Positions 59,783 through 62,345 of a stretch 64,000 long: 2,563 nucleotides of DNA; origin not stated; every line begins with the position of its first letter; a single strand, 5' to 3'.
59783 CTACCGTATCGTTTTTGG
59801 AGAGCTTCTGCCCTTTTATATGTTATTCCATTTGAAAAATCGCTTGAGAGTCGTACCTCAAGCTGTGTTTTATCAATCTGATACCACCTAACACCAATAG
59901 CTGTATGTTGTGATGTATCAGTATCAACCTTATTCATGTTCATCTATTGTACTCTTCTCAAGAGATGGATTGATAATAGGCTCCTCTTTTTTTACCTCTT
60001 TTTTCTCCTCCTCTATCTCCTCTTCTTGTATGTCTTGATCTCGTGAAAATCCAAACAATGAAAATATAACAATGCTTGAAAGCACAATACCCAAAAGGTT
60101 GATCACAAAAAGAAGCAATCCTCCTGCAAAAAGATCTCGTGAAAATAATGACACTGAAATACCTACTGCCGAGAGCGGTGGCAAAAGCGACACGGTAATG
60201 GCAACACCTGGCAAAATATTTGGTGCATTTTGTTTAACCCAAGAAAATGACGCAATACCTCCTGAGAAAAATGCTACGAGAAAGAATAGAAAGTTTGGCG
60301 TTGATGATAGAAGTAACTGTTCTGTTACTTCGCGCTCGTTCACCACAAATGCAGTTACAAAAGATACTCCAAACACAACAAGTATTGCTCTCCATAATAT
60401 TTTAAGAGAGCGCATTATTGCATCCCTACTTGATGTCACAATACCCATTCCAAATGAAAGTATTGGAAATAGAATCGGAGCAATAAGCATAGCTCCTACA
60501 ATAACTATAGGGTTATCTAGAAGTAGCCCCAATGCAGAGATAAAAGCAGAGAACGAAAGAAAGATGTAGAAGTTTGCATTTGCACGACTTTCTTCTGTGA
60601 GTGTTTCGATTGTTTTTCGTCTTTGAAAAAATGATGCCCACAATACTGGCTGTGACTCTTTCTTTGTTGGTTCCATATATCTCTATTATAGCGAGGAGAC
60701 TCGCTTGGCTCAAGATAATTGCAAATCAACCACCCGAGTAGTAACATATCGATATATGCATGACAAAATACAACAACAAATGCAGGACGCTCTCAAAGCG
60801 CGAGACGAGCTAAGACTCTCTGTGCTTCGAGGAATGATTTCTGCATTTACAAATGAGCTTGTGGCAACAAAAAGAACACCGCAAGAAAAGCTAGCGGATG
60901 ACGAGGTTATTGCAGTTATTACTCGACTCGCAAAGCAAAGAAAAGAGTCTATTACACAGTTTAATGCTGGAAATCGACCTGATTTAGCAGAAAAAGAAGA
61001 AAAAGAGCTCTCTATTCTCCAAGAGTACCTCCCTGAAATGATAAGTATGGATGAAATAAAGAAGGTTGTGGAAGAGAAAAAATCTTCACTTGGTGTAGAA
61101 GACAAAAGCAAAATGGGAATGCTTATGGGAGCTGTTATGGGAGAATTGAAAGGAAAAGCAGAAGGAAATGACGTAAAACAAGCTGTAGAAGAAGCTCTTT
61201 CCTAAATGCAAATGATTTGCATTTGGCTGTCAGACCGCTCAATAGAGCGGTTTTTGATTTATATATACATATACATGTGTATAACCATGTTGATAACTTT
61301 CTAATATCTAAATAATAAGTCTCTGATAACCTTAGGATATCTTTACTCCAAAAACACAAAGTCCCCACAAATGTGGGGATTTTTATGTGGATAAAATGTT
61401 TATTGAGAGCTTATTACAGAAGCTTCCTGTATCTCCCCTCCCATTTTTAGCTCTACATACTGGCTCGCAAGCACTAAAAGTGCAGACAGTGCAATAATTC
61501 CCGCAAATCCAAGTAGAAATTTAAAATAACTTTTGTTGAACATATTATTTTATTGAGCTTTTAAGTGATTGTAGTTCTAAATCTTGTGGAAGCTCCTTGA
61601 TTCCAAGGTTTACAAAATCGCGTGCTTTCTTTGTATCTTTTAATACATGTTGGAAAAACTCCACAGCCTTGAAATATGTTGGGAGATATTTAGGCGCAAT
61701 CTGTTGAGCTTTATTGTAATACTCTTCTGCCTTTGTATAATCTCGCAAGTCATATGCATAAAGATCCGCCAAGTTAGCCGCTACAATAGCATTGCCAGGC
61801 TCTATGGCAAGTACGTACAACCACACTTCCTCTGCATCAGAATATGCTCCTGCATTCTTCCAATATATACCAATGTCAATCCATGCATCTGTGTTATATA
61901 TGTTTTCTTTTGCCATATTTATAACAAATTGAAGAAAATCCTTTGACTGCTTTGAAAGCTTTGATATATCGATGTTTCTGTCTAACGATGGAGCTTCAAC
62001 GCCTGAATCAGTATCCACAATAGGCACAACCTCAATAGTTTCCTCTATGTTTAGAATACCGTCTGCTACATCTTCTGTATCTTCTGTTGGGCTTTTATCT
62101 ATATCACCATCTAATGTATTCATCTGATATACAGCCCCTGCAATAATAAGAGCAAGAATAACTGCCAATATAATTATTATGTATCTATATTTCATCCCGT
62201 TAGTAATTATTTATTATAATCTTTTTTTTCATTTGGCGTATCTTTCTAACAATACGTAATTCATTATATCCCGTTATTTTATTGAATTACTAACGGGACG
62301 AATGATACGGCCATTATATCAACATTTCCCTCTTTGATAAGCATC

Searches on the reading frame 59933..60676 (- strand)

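Call 22: search_protein_families(library=pfam, proteins=[window:59933-60676:-], max_evalue=0.01)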
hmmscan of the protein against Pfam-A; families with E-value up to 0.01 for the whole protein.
window:59933-60676:- (248 aa): 1 family
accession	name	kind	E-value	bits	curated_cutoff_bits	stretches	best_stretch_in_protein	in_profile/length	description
PF04087.19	DUF389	-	5.9e-30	104.5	23.9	1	63-199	1-137/137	Domain of unknown function (DUF389)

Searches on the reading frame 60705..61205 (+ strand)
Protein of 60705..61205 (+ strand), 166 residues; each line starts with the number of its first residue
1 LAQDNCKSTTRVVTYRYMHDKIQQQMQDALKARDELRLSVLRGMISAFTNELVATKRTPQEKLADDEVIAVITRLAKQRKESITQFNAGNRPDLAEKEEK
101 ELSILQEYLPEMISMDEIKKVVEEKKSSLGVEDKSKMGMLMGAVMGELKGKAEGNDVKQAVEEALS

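Call 22: search_protein_families(library=pfam, proteins=[window:60705-61202:+], max_evalue=0.01)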
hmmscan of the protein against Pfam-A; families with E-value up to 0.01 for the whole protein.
window:60705-61202:+ (166 aa): 2 families
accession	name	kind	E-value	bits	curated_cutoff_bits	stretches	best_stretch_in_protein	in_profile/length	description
PF09424.15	YqeY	-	5.9e-42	143.6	27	1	20-165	2-143/143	Yqey-like protein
PF02637.23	GatB_Yqey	-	0.00067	20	27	1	95-165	70-148/148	GatB domain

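Call 25: find_encoding_contigs(protein=window:60705-61205:+, flank=3000, max_places=10)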
Protein window:60705-61205:+ (166 aa): no gene with exactly this product is on record in the collection.

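Call 27: find_encoding_contigs(protein=window:60756-61205:+, flank=3000, max_places=10)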
Protein window:60756-61205:+ (149 aa): 2 contigs read that carry it; 2 places shown.
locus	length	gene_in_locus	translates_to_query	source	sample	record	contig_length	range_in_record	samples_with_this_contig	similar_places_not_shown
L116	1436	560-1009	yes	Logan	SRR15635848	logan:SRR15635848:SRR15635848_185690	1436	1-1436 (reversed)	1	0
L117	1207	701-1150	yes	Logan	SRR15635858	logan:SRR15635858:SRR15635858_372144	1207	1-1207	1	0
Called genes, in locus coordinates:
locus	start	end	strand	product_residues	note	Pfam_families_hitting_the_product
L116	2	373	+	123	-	?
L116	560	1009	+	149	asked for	PF09424:YqeY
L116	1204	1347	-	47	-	-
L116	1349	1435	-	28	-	?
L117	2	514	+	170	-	?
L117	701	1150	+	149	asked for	PF09424:YqeY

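Call 38: find_related_loci(query=window:60756-61202:+, collection=metagenome_contigs, flank=2000)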
Query window:60756-61202:+ (149 aa) in metagenome_contigs; peptide patterns used: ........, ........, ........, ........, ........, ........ (x = any residue, [..] = any of these).
394 stretches matched a pattern; 39 encode a relative of the query (tblastn E <= 1e-3); 39 distinct loci.
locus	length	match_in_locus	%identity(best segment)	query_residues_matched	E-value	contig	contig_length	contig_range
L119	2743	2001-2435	62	1-145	9e-58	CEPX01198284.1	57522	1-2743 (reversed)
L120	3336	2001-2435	59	1-145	1e-54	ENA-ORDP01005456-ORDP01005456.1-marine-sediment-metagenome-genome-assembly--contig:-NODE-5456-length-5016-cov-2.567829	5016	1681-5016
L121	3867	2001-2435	63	1-145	3e-54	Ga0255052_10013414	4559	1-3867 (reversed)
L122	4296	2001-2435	57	1-145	8e-54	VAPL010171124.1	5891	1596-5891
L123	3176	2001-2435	57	1-145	8e-54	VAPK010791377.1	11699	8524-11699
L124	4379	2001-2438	56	1-146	2e-53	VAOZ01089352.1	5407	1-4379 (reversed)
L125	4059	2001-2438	60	1-146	5e-53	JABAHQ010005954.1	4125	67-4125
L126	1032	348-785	56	1-146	4e-55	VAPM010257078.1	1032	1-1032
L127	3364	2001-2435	56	1-145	3e-52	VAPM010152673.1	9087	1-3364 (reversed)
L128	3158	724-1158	54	1-145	1e-51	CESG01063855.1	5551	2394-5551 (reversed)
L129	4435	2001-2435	54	1-145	1e-51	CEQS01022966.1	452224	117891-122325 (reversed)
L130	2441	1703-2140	57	1-146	6e-51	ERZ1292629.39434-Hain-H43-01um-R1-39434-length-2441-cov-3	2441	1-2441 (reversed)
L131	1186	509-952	55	1-148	4e-53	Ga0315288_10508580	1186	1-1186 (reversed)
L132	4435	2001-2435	57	1-145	1e-50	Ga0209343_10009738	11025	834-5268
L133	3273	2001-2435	57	1-145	1e-50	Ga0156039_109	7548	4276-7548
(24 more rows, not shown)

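Call 80: find_homologous_proteins(query=window:60756-61202:+, max_evalue=1e-25)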
Query window:60756-61202:+ (149 aa): 2633 proteins with E <= 1e-25 among 3614 candidates; the best 120 are listed.
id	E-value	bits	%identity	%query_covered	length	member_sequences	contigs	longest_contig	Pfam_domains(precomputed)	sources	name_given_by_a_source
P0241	9.6e-84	296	100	100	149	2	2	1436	PF09424.16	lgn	-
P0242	3.8e-56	207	77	92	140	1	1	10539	PF09424.16,PF02637.24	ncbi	-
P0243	1.2e-55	205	68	99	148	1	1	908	PF09424.16,PF02637.24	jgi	jgi:hypothetical protein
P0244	2.4e-55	204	69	97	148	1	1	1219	PF09424.16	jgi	-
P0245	3.3e-54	201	68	97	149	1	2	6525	PF09424.16,PF02637.24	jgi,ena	-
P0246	1.3e-53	199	67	97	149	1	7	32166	PF09424.16,PF02637.24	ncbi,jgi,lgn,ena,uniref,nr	ncbi:glutamyl-tRNA amidotransferase [Candidatus Campbellbacteria bacterium CG22_combo_CG10-13_8_21_1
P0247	1.1e-52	196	66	97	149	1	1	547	PF09424.16,PF02637.24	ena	-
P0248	2.6e-52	194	66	97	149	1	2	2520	PF09424.16,PF02637.24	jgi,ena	-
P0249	3.1e-52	194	63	97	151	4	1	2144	PF09424.16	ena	-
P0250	3.2e-52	194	66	97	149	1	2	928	PF09424.16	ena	-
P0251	3.7e-52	194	63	99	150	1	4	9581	PF09424.16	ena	-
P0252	3.8e-52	194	64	97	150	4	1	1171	PF09424.16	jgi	-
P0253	8.9e-52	193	64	97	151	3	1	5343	PF09424.16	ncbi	-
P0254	1.4e-51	192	69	92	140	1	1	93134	PF09424.16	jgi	-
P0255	1.6e-51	192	60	100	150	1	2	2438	PF09424.16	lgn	-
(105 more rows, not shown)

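Call 81: find_encoding_contigs(protein=P0242, flank=3000, max_places=2)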
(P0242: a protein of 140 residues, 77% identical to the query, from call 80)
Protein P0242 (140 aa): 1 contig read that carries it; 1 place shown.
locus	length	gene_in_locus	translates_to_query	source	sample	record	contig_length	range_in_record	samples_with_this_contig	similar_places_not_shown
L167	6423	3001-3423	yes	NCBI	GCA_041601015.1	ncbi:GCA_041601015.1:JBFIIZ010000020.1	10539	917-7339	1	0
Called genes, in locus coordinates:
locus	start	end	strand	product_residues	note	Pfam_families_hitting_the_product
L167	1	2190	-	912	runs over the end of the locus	PF00690:Cation_ATPase_N, PF00122:E1-E2_ATPase, PF00702:Hydrolase, PF13246:Cation_ATPase, PF00689:Cation_ATPase_C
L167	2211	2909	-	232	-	PF04087:DUF389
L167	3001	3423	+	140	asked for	PF09424:YqeY, PF02637:GatB_Yqey (weak)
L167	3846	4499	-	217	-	PF13424:TPR_12 (faint), PF23914:TPR_CcmH_CycH (faint), PF13431:TPR_17 (faint), PF00515:TPR_1 (faint), PF07719:TPR_2 (faint), PF13181:TPR_8 (faint), PF14559:TPR_19 (faint), PF13414:TPR_11 (weak)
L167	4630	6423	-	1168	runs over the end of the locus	PF01471:PG_binding_1 (weak)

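Call 82: find_encoding_contigs(protein=P0254, flank=3000, max_places=2)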
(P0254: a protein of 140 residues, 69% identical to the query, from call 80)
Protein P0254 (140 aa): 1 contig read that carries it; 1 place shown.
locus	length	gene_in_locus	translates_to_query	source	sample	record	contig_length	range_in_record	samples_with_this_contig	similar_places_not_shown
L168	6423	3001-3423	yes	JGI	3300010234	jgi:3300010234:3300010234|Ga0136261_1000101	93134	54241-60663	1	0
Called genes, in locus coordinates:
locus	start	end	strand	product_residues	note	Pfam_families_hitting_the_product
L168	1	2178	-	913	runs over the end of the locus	PF00690:Cation_ATPase_N, PF00122:E1-E2_ATPase, PF00702:Hydrolase, PF13246:Cation_ATPase, PF08282:Hydrolase_3 (faint), PF00689:Cation_ATPase_C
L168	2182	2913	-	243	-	PF04087:DUF389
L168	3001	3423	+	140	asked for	PF09424:YqeY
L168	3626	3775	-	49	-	-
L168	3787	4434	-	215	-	PF08238:Sel1 (faint)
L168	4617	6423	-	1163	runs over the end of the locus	PF01471:PG_binding_1 (weak)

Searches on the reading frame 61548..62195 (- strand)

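Call 22: search_protein_families(library=pfam, proteins=[window:61548-62195:-], max_evalue=0.01)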
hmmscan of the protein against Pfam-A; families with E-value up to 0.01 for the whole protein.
window:61548-62195:- (216 aa): 8 families
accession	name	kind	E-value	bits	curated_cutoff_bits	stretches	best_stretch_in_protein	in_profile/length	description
PF14559.12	TPR_19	-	1.8e-07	31.8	25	1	149-214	3-67/68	Tetratricopeptide repeat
PF07719.23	TPR_2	-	3.6e-07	30.2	27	1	147-170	11-34/34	Tetratricopeptide repeat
PF00515.34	TPR_1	-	2.7e-05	24.2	27.8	1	148-170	12-34/34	Tetratricopeptide repeat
PF13181.12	TPR_8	-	0.00011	22.6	25.7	1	141-169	6-33/34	Tetratricopeptide repeat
PF13424.12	TPR_12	-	0.00092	19.8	30.1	1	136-167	45-75/77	Tetratricopeptide repeat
PF13432.12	TPR_16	-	0.00096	20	32.7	1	115-169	10-63/65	Tetratricopeptide repeat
PF14853.12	Fis1_TPR_C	-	0.0028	18.3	25.3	0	186-216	15-45/53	Fis1 C-terminal tetratricopeptide repeat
PF13428.12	TPR_14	-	0.0052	17.8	23.5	0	142-178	7-42/44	Tetratricopeptide repeat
